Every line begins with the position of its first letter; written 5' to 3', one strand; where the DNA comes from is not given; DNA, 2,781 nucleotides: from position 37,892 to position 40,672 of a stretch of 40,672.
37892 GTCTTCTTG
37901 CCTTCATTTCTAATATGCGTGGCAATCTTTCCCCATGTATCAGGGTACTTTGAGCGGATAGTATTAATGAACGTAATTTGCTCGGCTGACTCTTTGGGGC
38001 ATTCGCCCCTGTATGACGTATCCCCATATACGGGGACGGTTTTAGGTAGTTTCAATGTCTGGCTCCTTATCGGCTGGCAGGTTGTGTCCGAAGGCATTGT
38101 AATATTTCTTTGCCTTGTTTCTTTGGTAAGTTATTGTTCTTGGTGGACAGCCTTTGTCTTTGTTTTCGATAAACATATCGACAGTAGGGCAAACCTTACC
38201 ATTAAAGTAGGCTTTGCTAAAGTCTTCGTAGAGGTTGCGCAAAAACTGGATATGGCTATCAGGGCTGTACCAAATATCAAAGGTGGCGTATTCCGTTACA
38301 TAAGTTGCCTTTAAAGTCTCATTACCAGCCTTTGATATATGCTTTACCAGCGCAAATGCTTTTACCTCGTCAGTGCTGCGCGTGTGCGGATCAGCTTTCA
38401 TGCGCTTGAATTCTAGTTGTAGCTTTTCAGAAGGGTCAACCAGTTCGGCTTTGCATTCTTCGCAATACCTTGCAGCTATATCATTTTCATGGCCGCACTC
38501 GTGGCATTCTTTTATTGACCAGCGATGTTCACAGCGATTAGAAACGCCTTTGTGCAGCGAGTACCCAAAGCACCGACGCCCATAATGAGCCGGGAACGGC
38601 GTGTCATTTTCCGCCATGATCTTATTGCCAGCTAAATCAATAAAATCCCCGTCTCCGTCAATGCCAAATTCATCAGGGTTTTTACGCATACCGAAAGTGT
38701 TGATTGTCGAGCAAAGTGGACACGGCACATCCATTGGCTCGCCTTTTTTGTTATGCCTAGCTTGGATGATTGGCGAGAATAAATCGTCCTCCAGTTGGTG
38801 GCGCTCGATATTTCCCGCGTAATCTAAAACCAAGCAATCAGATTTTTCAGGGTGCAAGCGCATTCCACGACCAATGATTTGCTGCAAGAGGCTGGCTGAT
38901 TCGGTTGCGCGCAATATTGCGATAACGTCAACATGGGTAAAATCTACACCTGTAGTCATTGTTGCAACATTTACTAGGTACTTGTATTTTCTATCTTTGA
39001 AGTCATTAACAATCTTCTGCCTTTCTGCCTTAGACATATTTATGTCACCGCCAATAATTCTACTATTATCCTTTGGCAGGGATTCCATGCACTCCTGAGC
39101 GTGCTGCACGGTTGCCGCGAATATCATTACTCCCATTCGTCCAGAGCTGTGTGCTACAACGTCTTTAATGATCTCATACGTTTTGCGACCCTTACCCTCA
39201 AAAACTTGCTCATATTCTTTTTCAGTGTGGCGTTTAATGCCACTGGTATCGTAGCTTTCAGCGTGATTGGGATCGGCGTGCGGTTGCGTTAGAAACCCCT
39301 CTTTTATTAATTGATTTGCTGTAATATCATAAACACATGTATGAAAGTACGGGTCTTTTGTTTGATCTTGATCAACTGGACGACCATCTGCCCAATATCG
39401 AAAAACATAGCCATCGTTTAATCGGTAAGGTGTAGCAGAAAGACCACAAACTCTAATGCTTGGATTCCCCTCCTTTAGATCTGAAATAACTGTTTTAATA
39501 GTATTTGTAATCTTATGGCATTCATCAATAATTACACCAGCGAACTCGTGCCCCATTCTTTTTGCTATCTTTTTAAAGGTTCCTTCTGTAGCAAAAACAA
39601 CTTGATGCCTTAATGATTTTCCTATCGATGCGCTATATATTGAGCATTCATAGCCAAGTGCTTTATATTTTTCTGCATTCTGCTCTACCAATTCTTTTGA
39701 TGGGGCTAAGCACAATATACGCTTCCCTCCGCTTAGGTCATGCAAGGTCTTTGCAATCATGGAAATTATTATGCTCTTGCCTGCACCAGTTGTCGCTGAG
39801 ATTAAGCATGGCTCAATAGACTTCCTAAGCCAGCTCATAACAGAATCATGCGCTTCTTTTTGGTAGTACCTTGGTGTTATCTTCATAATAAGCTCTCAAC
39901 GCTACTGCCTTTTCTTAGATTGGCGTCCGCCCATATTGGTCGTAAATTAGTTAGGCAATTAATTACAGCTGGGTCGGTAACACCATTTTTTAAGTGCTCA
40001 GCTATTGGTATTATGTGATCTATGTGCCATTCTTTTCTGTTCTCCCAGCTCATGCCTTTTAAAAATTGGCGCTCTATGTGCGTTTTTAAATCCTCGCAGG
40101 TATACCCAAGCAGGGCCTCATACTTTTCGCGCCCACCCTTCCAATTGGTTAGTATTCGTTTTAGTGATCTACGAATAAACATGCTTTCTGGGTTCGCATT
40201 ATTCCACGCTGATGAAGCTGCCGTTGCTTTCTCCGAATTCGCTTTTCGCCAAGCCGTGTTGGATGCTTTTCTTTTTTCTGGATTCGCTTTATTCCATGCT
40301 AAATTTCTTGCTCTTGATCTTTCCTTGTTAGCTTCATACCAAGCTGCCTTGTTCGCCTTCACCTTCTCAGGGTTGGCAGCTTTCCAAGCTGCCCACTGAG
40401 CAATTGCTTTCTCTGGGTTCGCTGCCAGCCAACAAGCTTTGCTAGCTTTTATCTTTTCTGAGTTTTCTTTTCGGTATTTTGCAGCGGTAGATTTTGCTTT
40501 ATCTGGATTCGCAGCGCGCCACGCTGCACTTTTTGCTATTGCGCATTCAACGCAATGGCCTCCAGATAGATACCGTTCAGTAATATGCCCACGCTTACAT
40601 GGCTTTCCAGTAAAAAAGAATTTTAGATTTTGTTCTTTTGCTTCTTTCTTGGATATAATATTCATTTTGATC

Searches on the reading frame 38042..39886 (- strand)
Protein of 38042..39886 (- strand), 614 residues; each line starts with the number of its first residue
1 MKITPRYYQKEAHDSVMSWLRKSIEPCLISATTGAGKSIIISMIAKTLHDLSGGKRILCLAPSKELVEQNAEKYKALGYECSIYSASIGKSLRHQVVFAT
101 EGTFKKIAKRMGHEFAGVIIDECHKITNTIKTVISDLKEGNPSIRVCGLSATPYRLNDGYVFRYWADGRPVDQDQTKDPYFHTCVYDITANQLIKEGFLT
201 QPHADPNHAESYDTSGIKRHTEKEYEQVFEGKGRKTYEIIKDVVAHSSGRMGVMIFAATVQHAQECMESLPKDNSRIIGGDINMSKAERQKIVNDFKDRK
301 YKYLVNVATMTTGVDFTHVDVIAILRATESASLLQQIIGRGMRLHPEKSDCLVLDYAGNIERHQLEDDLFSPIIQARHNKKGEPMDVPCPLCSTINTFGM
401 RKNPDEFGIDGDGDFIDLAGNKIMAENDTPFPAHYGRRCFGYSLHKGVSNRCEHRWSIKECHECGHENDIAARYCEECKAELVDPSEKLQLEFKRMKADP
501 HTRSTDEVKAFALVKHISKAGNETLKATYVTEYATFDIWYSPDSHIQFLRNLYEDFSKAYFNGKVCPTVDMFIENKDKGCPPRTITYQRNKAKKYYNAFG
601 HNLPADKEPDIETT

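Call 44: search_protein_families(library=phrogs, max_evalue=0.00001, proteins=[window:38042-39886:-])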
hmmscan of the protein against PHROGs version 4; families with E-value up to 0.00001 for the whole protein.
window:38042-39886:- (614 aa): 8 families
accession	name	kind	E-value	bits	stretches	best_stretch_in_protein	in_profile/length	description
phrog_16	-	DNA, RNA and nucleotide metabolism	4.6e-83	281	1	1-590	269-751/986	DNA helicase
phrog_9690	-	DNA, RNA and nucleotide metabolism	3.1e-15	57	1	109-361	35-273/306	DNA helicase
phrog_62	-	DNA, RNA and nucleotide metabolism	6.6e-15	54.7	1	1-154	693-850/1881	DNA helicase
phrog_2488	-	DNA, RNA and nucleotide metabolism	1.4e-13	51.5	1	6-77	20-94/579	DNA helicase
phrog_16694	-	unknown function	1.5e-12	47.3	1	253-348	561-664/1010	-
phrog_16259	-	DNA, RNA and nucleotide metabolism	2.2e-12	47.9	1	2-140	115-251/330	DNA helicase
phrog_34481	-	unknown function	6e-11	43.3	1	3-94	29-119/132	-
phrog_6819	-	DNA, RNA and nucleotide metabolism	2e-07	30.8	0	27-152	39-177/645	Holliday junction branch migration helicase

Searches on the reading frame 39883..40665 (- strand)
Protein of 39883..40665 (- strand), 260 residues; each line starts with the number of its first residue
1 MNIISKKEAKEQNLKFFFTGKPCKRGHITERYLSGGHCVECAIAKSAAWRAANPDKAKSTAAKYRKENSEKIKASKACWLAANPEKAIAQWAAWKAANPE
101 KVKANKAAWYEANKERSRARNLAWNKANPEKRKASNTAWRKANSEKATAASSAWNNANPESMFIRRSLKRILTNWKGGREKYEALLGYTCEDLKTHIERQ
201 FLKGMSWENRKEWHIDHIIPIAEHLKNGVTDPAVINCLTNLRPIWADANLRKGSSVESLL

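Call 44: search_protein_families(library=phrogs, max_evalue=0.00001, proteins=[window:39883-40665:-])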
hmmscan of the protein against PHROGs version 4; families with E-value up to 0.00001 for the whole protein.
window:39883-40665:- (260 aa): 5 families
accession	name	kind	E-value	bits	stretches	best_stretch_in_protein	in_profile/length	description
phrog_1035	-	DNA, RNA and nucleotide metabolism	1.7e-22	81.6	1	2-257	44-215/271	endonuclease VII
phrog_1081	-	unknown function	1.2e-16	61.4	1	1-53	1-53/67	-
phrog_28061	-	unknown function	1.8e-14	54.9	1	205-253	6-54/62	-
phrog_23777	-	unknown function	3.3e-07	31.6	1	18-53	12-47/75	-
phrog_15231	-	unknown function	5.2e-06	27.8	1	3-46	88-130/138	-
